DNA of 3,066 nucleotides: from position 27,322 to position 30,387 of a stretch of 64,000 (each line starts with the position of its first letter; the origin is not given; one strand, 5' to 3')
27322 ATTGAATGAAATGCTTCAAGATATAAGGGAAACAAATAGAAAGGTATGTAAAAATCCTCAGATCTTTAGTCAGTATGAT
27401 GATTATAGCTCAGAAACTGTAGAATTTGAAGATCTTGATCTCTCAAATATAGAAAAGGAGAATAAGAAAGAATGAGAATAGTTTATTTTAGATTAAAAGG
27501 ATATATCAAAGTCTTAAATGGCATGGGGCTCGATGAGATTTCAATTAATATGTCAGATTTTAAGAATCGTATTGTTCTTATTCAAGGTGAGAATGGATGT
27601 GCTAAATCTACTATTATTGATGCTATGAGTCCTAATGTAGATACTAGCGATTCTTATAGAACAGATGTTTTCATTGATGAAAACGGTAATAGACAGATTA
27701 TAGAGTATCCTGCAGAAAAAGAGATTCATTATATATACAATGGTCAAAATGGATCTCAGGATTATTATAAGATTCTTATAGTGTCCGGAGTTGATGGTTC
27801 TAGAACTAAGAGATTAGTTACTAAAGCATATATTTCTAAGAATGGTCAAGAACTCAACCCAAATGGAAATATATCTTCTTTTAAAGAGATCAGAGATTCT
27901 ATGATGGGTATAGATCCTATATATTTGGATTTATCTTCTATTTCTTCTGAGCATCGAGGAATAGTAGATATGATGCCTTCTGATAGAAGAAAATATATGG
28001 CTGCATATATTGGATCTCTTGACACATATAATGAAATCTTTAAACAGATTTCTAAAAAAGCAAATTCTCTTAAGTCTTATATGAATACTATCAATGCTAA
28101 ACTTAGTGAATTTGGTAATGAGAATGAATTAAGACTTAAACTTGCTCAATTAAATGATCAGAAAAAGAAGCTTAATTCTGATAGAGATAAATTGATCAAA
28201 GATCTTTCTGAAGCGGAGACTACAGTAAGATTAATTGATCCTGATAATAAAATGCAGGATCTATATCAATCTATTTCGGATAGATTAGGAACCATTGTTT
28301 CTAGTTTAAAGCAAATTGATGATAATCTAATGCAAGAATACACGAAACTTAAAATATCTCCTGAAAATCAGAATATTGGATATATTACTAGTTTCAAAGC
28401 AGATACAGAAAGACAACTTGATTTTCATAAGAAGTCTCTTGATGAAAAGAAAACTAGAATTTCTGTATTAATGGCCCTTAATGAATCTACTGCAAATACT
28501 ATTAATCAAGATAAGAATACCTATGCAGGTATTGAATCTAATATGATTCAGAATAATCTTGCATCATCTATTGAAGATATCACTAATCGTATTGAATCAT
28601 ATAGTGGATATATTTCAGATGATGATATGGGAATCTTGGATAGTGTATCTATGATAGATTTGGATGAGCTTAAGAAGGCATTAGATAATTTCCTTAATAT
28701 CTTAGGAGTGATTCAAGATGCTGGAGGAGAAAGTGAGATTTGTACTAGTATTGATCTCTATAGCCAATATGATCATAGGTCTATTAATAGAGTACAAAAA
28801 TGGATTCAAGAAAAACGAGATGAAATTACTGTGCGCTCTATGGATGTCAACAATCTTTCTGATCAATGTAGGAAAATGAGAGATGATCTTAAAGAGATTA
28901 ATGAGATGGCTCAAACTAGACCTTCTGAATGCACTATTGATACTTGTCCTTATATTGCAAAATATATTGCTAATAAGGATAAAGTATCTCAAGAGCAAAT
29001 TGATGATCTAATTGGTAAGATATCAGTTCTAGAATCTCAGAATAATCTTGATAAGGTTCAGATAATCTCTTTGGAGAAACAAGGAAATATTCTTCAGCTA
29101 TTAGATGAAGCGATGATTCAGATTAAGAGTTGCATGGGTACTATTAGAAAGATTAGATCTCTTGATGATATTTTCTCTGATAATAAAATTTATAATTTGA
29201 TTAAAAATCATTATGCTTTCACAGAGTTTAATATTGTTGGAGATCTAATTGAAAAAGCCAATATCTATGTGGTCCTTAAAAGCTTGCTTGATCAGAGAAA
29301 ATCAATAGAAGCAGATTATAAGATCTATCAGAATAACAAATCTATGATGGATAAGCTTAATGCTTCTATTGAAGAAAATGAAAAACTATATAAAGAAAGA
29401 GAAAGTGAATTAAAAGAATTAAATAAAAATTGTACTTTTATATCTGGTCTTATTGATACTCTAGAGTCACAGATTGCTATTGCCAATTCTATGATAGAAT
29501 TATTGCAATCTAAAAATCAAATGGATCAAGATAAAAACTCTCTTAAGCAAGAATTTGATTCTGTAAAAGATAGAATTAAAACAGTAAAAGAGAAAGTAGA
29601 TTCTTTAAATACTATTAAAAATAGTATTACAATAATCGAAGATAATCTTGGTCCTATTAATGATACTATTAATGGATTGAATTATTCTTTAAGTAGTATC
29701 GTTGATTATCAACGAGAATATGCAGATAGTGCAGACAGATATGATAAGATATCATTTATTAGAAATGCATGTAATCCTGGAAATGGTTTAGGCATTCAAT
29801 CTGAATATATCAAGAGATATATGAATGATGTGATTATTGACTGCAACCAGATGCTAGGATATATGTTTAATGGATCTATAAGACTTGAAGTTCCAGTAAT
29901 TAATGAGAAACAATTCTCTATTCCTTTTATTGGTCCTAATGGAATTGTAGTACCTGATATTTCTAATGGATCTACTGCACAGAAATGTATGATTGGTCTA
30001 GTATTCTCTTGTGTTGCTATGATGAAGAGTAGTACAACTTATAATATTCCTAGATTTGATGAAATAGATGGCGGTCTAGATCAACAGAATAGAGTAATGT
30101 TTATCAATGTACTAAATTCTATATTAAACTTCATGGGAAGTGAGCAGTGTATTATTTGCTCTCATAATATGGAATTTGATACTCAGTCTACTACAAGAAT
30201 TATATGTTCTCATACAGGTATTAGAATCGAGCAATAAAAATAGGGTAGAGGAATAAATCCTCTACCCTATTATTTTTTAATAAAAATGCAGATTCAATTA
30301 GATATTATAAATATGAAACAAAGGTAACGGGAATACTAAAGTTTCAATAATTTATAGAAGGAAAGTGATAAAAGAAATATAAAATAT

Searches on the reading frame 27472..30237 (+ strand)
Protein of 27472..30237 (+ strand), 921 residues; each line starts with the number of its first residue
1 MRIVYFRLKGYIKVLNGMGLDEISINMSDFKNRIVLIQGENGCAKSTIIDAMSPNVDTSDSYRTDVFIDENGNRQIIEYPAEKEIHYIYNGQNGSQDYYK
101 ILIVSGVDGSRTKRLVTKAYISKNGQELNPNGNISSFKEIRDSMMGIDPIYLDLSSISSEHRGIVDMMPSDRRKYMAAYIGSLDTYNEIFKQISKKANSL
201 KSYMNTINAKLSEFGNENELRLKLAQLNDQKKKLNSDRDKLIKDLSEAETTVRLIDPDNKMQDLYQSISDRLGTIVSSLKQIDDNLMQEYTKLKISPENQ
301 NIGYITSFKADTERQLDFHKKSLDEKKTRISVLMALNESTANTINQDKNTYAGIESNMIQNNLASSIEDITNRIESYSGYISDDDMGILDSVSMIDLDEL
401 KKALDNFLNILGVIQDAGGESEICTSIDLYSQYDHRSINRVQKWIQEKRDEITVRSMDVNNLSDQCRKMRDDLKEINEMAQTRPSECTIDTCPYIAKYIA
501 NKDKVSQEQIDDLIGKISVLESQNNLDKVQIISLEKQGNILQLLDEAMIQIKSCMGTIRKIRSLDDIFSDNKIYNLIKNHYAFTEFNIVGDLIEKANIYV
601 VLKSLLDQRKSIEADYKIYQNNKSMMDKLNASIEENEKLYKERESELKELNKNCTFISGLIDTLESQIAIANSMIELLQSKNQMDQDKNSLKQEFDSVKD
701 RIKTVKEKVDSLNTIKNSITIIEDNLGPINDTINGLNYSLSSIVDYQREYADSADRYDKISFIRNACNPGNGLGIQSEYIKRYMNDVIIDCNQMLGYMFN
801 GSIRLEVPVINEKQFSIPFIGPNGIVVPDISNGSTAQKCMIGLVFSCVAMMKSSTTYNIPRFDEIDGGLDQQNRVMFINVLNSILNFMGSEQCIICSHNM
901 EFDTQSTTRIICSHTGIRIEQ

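Call 9: search_protein_families(library=phrogs, proteins=[window:27472-30237:+])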
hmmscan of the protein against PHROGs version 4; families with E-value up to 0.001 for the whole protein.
window:27472-30237:+ (921 aa): 1 family
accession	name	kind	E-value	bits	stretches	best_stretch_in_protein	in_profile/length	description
phrog_77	-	DNA, RNA and nucleotide metabolism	6e-42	145.2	3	1-292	2-278/967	SbcC-like subunit of palindrome specific endonuclease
